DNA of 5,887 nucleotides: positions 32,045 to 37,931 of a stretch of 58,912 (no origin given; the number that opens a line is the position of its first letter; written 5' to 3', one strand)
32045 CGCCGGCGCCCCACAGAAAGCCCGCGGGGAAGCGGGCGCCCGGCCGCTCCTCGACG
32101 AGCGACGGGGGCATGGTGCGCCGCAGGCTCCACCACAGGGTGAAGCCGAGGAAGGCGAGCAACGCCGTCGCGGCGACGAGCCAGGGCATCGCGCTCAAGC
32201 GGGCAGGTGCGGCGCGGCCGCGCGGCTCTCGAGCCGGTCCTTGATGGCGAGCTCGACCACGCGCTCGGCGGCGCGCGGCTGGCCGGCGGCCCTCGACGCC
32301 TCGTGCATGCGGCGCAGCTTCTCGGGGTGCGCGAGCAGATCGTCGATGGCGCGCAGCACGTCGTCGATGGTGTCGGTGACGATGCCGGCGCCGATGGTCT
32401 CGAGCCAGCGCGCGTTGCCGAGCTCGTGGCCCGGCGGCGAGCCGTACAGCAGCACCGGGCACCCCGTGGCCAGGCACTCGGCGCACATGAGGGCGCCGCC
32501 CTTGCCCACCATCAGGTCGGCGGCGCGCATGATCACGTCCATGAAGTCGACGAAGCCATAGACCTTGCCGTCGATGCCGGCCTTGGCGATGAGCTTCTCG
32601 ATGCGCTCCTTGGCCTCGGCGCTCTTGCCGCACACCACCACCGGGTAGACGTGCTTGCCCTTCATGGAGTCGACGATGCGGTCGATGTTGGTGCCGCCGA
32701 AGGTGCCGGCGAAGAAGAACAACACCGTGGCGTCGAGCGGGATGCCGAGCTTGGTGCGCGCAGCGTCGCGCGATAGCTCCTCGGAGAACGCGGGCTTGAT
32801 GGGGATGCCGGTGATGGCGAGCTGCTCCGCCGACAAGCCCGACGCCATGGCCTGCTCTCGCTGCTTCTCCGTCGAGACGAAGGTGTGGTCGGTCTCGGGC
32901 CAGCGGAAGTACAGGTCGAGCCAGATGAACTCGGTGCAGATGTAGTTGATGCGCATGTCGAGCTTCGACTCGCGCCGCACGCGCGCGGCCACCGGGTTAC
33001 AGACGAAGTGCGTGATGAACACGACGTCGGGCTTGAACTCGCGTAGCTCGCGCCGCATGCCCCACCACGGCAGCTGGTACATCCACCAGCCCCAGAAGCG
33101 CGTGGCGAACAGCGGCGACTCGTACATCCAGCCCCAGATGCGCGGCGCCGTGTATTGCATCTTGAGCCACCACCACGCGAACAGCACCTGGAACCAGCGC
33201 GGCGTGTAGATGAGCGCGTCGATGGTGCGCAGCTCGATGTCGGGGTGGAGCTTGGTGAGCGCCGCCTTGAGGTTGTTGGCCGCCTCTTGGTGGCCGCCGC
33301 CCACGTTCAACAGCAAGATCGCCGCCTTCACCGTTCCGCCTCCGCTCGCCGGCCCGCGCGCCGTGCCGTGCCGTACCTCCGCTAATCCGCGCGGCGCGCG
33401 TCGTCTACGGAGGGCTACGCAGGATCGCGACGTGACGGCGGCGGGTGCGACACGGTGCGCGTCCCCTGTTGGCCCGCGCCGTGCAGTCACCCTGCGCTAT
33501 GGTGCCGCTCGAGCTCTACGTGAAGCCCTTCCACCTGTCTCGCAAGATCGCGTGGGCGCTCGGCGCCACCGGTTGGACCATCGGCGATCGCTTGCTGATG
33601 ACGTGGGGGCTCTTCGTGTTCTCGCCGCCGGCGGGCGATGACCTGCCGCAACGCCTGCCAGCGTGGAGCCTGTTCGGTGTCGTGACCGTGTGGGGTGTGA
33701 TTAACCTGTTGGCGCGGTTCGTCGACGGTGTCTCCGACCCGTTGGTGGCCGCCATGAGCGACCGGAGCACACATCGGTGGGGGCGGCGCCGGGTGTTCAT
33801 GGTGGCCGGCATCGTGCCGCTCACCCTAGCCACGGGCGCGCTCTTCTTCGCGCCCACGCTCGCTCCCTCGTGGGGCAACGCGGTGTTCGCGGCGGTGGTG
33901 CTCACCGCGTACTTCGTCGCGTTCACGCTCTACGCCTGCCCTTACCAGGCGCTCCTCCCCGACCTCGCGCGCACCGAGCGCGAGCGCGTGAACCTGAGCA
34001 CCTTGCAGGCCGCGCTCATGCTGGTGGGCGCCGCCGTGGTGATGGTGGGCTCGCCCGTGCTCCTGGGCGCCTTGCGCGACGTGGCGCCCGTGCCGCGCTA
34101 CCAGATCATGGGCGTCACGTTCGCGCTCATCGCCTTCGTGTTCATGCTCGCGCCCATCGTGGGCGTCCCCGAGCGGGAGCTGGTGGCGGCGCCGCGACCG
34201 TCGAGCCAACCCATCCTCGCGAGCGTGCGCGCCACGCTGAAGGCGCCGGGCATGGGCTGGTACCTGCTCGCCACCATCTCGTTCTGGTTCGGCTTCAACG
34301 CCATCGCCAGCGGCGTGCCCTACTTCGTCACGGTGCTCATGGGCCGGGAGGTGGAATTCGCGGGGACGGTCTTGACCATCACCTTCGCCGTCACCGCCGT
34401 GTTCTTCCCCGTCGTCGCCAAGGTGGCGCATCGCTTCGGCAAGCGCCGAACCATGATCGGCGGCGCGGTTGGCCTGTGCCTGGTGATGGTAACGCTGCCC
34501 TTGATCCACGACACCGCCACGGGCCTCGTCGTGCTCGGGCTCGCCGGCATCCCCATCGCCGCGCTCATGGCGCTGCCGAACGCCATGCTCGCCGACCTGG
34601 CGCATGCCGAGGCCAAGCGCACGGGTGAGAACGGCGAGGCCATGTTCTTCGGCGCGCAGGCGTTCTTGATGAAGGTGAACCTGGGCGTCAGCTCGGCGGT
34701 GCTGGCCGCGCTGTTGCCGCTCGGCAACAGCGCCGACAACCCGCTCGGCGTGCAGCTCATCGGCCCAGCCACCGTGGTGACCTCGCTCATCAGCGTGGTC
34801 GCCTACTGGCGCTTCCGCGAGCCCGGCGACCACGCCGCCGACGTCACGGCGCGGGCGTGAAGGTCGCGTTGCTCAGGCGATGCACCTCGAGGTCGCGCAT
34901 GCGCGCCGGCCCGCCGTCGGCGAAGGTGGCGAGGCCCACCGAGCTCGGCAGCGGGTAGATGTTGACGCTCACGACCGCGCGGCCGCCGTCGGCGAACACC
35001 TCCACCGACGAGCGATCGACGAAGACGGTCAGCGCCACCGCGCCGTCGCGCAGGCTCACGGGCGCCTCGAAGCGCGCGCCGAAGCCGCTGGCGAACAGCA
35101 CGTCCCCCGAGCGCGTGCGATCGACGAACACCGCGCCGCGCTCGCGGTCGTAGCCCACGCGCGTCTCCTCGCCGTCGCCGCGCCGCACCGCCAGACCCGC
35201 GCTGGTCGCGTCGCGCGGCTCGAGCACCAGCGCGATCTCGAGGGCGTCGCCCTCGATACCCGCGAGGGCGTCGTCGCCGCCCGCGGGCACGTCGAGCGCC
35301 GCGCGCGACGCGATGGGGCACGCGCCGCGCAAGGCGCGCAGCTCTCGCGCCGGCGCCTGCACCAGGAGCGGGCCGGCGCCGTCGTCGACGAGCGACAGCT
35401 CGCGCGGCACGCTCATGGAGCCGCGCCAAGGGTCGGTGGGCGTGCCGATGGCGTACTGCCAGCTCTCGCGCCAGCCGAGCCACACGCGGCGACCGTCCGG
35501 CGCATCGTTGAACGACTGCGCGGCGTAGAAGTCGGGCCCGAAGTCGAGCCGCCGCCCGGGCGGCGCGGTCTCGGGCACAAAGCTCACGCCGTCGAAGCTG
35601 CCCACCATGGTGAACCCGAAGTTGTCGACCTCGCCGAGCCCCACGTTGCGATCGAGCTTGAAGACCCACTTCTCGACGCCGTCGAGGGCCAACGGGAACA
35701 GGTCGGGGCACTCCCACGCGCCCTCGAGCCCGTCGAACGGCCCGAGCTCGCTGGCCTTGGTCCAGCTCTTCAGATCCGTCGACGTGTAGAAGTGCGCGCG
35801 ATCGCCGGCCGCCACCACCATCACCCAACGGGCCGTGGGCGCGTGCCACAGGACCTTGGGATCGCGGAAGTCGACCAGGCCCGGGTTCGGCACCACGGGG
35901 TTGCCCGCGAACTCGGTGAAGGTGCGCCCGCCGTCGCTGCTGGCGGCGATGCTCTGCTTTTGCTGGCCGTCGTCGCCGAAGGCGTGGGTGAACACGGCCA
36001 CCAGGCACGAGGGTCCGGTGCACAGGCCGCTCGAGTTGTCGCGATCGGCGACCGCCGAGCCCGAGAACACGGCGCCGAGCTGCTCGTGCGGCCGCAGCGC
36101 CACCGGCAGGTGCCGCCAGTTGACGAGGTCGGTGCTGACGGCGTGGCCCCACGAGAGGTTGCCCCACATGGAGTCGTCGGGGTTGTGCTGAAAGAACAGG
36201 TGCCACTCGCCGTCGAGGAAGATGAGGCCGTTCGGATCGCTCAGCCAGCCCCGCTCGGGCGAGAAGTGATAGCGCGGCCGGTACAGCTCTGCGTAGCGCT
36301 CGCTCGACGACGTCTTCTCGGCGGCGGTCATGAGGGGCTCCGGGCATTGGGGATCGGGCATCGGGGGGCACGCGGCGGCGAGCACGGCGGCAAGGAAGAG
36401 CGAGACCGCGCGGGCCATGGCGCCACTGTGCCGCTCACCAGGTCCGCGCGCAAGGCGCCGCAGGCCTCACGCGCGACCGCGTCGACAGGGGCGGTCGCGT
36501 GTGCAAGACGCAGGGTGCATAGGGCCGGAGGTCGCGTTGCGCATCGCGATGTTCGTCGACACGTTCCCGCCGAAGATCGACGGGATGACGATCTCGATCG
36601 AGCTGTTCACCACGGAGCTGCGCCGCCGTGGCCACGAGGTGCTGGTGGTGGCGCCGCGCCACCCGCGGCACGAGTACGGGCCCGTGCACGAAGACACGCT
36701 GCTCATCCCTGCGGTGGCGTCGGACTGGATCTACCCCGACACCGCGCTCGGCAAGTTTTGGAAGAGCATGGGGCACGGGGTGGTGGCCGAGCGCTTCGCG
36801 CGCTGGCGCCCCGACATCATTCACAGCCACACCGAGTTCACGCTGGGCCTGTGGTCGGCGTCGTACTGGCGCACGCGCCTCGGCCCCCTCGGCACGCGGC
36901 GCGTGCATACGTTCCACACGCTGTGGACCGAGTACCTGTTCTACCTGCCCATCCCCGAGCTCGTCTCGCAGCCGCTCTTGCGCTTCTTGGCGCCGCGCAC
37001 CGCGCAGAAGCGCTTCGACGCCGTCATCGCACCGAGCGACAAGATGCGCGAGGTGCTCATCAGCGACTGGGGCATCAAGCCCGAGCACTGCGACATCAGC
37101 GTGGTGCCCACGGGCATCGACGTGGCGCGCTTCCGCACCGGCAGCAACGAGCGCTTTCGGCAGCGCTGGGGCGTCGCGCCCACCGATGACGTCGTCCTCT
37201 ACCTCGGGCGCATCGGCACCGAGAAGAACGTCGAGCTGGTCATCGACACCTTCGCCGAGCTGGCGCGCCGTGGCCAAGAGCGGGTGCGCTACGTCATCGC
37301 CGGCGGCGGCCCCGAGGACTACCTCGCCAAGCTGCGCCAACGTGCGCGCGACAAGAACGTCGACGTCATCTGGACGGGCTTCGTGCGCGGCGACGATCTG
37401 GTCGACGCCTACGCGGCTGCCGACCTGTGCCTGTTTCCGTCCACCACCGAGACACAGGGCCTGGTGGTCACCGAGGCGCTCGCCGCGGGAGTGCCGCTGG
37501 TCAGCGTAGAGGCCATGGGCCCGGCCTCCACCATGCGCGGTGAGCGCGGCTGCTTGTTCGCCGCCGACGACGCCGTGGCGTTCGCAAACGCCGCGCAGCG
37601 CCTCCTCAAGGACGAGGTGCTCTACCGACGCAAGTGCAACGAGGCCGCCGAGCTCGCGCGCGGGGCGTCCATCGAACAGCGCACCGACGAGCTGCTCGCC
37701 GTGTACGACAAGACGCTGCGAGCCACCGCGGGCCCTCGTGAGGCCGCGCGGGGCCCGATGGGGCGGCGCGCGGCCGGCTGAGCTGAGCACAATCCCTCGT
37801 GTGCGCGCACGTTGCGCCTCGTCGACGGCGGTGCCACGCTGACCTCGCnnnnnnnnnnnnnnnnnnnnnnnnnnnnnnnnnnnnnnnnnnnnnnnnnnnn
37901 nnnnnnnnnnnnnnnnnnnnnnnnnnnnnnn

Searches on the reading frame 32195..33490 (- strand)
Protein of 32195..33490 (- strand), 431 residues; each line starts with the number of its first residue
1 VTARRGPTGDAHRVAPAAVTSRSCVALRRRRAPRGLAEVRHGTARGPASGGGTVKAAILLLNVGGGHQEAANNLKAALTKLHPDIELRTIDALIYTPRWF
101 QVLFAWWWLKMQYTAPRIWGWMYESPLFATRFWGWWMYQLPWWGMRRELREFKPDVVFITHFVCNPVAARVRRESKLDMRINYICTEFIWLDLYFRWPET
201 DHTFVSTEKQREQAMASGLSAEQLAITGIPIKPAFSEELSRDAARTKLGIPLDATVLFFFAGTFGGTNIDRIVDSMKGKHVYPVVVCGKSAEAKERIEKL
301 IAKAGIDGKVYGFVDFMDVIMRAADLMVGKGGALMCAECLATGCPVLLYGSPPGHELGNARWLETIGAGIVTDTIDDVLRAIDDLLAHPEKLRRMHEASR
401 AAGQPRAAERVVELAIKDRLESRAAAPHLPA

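Call 10: search_protein_families(library=pfam, proteins=[window:32195-33490:-], max_evalue=0.001)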
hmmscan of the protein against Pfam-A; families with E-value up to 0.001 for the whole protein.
window:32195-33490:- (431 aa): 3 families
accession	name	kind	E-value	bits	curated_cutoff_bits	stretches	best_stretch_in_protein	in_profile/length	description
PF04101.22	Glyco_tran_28_C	-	2e-14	54.4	22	1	257-410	2-165/166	Glycosyltransferase family 28 C-terminal domain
PF06925.17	MGDG_synth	-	6.8e-12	46.2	25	1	67-231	1-169/169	Monogalactosyldiacylglycerol (MGDG) synthase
PF00534.26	Glycos_transf_1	-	3.8e-08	33.5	26.4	1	241-400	2-170/172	Glycosyl transferases group 1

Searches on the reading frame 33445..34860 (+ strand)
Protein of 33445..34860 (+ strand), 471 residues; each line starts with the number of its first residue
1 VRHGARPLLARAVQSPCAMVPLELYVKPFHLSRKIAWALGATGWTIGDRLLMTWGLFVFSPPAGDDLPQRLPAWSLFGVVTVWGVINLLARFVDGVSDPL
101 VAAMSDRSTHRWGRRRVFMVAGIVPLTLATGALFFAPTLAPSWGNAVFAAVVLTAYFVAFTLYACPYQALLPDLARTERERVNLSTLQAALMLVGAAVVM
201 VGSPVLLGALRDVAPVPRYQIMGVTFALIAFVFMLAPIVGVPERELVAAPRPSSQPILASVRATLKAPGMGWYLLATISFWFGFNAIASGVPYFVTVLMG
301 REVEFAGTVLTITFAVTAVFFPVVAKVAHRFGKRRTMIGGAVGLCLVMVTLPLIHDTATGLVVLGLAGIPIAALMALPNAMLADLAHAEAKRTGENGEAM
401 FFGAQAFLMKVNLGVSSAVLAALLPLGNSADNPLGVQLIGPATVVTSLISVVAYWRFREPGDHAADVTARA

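Call 10: search_protein_families(library=pfam, proteins=[window:33445-34860:+], max_evalue=0.001)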
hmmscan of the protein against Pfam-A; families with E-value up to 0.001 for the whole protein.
window:33445-34860:+ (471 aa): 2 families
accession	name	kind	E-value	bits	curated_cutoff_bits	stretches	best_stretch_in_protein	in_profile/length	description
PF13347.12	MFS_2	-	1.8e-48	165.6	27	1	81-426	33-383/427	MFS/sugar transport protein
PF07690.21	MFS_1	-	1.2e-22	80.8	33.4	2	95-390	46-327/347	Major Facilitator Superfamily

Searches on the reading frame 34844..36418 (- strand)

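Call 10: search_protein_families(library=pfam, proteins=[window:34844-36418:-], max_evalue=0.001)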
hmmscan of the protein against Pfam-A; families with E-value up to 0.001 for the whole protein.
window:34844-36418:- (524 aa): 2 families
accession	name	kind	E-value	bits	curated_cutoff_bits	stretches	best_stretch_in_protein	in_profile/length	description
PF00251.26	Glyco_hydro_32N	-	4.4e-85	286.4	22.1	1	51-356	1-307/307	Glycosyl hydrolases family 32 N-terminal domain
PF08244.19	Glyco_hydro_32C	-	1.5e-30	106.8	21.9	1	362-513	4-157/158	Glycosyl hydrolases family 32 C terminal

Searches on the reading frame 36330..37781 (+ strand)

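Call 10: search_protein_families(library=pfam, proteins=[window:36330-37781:+], max_evalue=0.001)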
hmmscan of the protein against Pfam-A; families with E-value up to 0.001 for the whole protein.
window:36330-37781:+ (483 aa): 6 families
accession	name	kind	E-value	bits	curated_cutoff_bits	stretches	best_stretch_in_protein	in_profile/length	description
PF00534.26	Glycos_transf_1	-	7.6e-33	113.9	26.4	1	274-441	3-170/172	Glycosyl transferases group 1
PF13692.12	Glyco_trans_1_4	-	1.8e-31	109.7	27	1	287-428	2-142/142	Glycosyl transferases group 1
PF13439.12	Glyco_transf_4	-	1.5e-27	97.1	28.5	1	84-267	2-170/170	Glycosyltransferase Family 4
PF13579.12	Glyco_trans_4_4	-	8.2e-17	62.4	29.7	1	85-254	2-152/158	Glycosyl transferase 4-like domain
PF20706.3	GT4-conflict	-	2.1e-11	43.9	26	1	265-405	174-323/385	Family 4 Glycosyltransferase in conflict systems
PF13524.12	Glyco_trans_1_2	-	3.6e-05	24.2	25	1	315-456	12-143/144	Glycosyl transferase-like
